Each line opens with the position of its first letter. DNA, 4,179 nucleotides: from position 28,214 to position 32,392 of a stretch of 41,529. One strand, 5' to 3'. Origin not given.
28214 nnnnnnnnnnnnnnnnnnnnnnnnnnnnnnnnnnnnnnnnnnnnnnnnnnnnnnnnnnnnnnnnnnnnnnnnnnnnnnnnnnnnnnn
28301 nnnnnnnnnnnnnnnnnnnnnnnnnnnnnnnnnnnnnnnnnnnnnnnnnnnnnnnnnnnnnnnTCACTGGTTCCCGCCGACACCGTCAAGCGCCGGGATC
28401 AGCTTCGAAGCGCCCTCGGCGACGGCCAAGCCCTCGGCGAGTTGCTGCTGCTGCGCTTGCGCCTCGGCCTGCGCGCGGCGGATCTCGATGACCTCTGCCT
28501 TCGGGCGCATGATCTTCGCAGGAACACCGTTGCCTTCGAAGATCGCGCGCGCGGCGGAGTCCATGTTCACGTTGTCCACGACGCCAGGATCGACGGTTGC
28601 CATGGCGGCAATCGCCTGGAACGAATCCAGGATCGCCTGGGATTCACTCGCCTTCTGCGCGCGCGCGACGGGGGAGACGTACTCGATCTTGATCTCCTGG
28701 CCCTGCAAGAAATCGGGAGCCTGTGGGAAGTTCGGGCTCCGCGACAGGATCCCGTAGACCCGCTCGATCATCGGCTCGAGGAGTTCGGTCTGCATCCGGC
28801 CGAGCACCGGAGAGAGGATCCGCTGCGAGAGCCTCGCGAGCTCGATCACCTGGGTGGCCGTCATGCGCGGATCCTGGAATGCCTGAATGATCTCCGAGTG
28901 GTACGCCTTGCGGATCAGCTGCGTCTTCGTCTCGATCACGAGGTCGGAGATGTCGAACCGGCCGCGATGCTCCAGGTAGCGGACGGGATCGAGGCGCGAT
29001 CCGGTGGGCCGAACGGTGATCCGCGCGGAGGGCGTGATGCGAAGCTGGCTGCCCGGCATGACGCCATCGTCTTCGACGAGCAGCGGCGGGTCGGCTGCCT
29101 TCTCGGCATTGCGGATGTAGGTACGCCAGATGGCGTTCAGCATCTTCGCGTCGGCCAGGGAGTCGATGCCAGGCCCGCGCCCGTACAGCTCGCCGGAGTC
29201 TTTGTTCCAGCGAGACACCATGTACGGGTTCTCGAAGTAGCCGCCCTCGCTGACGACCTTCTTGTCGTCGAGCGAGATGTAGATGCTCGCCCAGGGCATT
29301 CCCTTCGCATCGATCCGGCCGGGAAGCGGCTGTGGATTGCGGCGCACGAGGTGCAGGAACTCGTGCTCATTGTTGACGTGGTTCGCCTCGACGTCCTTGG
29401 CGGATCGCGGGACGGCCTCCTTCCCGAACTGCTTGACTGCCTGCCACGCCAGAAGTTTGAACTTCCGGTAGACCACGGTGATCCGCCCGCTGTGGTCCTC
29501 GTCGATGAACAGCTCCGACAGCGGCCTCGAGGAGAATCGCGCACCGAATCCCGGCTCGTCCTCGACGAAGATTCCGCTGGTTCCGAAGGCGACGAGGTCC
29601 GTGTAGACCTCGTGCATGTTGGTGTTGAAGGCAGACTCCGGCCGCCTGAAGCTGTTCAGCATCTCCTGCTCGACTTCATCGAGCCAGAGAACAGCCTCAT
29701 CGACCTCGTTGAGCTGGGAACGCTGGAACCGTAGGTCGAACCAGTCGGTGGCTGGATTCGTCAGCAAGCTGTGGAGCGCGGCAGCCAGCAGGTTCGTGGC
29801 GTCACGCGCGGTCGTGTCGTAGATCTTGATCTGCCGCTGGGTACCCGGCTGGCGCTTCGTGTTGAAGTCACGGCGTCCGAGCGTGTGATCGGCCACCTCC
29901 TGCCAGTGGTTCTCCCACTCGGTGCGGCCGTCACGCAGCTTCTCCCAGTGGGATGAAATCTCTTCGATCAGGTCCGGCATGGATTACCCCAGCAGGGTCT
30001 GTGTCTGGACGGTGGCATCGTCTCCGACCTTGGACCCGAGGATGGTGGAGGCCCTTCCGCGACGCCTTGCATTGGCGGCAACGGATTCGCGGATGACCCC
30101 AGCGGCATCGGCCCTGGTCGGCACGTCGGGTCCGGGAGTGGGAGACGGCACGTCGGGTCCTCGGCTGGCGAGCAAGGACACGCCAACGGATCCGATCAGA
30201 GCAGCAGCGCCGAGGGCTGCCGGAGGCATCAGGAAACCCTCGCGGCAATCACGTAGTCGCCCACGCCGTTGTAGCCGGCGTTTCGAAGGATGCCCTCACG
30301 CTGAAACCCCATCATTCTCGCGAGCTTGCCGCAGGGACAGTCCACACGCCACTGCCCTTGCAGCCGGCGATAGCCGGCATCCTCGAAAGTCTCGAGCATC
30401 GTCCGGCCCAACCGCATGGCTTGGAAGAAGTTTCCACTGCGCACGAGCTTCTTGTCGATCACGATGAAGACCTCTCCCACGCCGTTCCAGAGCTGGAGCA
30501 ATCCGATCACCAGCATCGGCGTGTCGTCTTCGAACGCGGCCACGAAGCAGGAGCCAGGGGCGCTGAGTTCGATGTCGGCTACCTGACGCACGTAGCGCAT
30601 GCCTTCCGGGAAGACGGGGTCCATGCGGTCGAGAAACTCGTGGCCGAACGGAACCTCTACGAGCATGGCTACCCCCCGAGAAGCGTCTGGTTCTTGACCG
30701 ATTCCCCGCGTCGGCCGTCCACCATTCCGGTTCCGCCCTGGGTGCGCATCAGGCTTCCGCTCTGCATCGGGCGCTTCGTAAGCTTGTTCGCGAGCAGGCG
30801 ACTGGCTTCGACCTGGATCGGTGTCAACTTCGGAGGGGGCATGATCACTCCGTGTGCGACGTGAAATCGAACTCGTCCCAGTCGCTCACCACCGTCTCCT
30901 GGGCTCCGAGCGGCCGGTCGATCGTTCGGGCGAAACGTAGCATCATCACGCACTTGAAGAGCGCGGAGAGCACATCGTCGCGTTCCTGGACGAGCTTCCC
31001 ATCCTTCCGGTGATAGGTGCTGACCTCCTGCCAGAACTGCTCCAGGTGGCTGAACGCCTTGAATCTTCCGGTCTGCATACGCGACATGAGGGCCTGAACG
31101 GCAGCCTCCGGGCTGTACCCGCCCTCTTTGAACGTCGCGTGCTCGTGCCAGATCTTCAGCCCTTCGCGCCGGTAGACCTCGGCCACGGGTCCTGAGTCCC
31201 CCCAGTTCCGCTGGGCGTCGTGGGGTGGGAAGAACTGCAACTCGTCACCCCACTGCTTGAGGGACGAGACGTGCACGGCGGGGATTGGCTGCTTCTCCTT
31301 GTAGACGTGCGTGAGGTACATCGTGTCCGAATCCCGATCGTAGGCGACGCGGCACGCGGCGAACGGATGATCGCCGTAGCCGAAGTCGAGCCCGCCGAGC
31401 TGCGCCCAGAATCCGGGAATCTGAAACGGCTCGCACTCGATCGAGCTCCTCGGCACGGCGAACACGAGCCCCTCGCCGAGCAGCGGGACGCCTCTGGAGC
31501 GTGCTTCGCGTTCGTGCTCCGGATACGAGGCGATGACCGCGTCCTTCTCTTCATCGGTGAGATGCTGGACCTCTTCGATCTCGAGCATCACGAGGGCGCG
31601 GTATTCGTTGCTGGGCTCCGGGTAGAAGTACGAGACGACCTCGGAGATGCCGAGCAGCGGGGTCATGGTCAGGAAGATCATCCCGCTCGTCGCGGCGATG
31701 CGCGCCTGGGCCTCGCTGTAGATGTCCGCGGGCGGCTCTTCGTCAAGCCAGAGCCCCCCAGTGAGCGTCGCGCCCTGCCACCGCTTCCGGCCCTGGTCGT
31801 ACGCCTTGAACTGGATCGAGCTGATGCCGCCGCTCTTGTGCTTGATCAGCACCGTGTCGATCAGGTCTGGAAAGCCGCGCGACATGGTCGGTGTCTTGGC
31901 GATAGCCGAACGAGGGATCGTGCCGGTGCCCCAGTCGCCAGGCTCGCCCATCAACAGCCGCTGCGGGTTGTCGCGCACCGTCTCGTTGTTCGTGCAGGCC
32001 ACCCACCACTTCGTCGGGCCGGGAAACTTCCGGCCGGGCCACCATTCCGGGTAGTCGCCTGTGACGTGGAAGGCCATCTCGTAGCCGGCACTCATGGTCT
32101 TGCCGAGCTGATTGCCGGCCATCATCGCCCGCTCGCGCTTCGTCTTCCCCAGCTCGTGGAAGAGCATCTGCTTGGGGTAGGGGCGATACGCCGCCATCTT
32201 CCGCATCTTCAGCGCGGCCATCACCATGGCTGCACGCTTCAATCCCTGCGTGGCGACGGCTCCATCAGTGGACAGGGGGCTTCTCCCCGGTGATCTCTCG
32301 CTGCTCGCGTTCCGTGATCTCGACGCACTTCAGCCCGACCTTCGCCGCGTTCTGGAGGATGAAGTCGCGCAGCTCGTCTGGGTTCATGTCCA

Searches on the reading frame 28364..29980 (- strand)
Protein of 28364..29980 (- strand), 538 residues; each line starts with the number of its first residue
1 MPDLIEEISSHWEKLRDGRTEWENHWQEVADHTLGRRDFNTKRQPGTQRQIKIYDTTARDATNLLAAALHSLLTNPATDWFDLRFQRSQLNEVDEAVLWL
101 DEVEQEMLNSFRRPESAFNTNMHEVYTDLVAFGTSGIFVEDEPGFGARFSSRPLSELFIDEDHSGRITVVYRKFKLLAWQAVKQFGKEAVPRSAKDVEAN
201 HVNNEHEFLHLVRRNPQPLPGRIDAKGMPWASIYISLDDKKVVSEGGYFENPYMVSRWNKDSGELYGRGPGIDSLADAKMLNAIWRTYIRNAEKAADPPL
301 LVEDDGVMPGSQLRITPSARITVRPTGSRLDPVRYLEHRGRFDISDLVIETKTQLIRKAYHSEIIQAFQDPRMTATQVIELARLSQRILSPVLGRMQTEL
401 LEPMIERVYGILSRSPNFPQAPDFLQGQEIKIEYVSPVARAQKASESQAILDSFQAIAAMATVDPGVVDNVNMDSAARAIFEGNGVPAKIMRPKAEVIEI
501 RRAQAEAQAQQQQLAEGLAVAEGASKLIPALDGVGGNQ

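Call 49: search_protein_families(library=phrogs, proteins=[window:28364-29980:-], max_evalue=0.001)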
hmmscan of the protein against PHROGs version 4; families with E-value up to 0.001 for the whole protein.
window:28364-29980:- (538 aa): 4 families
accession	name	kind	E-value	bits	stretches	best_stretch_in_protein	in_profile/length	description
phrog_332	-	connector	3.9e-139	465.5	1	3-528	9-542/560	head-tail adaptor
phrog_21643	-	unknown function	7.9e-53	180.3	1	282-523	5-244/268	-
phrog_21528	-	unknown function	1.9e-38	133.2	1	13-223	11-224/224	-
phrog_449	-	connector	4.1e-32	112.4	1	7-523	7-506/520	head-tail adaptor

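Call 72: search_dna_similar(query=window:28364-29980:-, collection=phages, mode=protein, max_rows=12)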
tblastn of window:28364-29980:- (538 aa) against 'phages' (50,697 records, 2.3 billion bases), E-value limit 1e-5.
Records with a match: 263; places in all: 264; records where one place covers at least 80% of the query: 255.
Best place of each record, by identity: <60% 263.
By first word of the organism name: Vibrio 95; Pelagibacter 23; Pseudomonas 16; Escherichia 15; Xanthomonas 15; Caudoviricetes 12; Salmonella 12; Liberibacter 12; Acinetobacter 6; Burkholderia 5; and 24 more.
By host as written in the record: - 102; Candidatus Pelagibacter ubique HTCC1062 14; Vibrio cholerae 2095 9; Vibrio cholerae 7; Xanthomonas albilineans CFBP2523 6; Pseudomonas aeruginosa PA14 5; Vibrio splendidus 5; Candidatus Pelagibacter sp. HTCC1062 4; and 75 more.
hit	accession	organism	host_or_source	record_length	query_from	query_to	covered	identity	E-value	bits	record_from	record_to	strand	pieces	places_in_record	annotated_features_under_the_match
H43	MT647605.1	Pelagibacter phage Lederberg EXVC029P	Candidatus Pelagibacter ubique HTCC1062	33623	3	529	98%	38.0%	9e-99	333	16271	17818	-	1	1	putative head-tail connector protein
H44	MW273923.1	Pelagibacter phage HTVC035P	Candidatus Pelagibacter sp. HTCC1062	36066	3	529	98%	37.4%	1e-98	333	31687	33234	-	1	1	head-tail connector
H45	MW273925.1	Pelagibacter phage HTVC203P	Candidatus Pelagibacter sp. FZCC0015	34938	3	497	92%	39.4%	3e-103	346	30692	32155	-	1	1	head-tail connector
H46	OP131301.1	Pelagibacter phage Skadi-4 EXVC104P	Candidatus Pelagibacter ubique HTCC1062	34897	3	497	92%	39.4%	3e-104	349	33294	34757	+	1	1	similar to head-tail connector/portal protein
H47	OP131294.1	Pelagibacter phage Skadi-6 EXVC106P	Candidatus Pelagibacter ubique HTCC1062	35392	3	497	92%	39.4%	3e-104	349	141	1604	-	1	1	similar to head-tail connector/portal protein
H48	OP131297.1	Pelagibacter phage Skadi-3 EXVC103P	Candidatus Pelagibacter ubique HTCC1062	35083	3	497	92%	39.4%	5e-104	348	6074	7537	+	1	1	head-tail connector/portal protein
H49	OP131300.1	Pelagibacter phage Skadi-7 EXVC107P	Candidatus Pelagibacter ubique HTCC1062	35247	3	497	92%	39.4%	5e-104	348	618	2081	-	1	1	head-tail connector/portal protein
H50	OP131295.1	Pelagibacter phage Skadi-10 EXVC110P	Candidatus Pelagibacter ubique HTCC1062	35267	3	497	92%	39.4%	5e-104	348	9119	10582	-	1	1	head-tail connector/portal protein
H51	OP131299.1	Pelagibacter phage Skadi-2 EXVC102P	Candidatus Pelagibacter ubique HTCC1062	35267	3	497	92%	39.4%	5e-104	348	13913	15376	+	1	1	head-tail connector/portal protein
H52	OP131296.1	Pelagibacter phage Skadi-8 EXVC108P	Candidatus Pelagibacter ubique HTCC1062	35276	3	497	92%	39.4%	5e-104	348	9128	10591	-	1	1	head-tail connector/portal protein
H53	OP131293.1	Pelagibacter phage Skadi-5 EXVC105P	Candidatus Pelagibacter ubique HTCC1062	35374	3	497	92%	39.4%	5e-104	348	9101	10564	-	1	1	head-tail connector/portal protein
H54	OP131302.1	Pelagibacter phage Skadi-1 EXVC101P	Candidatus Pelagibacter ubique HTCC1062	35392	3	497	92%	39.4%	5e-104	348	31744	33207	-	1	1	head-tail connector/portal protein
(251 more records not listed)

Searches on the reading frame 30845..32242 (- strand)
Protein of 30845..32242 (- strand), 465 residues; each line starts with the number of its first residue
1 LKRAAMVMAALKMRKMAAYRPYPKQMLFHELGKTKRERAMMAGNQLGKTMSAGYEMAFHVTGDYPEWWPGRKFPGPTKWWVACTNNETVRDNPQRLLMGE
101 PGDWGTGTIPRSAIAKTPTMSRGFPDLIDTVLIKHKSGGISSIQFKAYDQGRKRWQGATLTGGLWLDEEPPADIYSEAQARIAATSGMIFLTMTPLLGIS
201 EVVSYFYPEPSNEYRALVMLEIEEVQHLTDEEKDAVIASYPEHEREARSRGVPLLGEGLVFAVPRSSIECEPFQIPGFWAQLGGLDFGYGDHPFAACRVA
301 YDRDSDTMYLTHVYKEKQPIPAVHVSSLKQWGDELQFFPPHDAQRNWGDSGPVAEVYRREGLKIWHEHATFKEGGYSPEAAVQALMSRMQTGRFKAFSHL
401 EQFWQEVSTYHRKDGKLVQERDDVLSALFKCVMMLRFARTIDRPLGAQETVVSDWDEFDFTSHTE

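Call 49: search_protein_families(library=phrogs, proteins=[window:30845-32242:-], max_evalue=0.001)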
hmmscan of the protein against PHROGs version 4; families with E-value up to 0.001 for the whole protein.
window:30845-32242:- (465 aa): 4 families
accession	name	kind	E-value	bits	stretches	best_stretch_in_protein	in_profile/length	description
phrog_31467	-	unknown function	9.1e-42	144.3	1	22-233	42-258/261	-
phrog_5653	-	head and packaging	3.7e-21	76.8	1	256-438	6-183/199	terminase large subunit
phrog_2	-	head and packaging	1.3e-18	68.1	1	13-439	259-596/807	terminase large subunit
phrog_30463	-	unknown function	1.9e-14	55.2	1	366-441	3-79/101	-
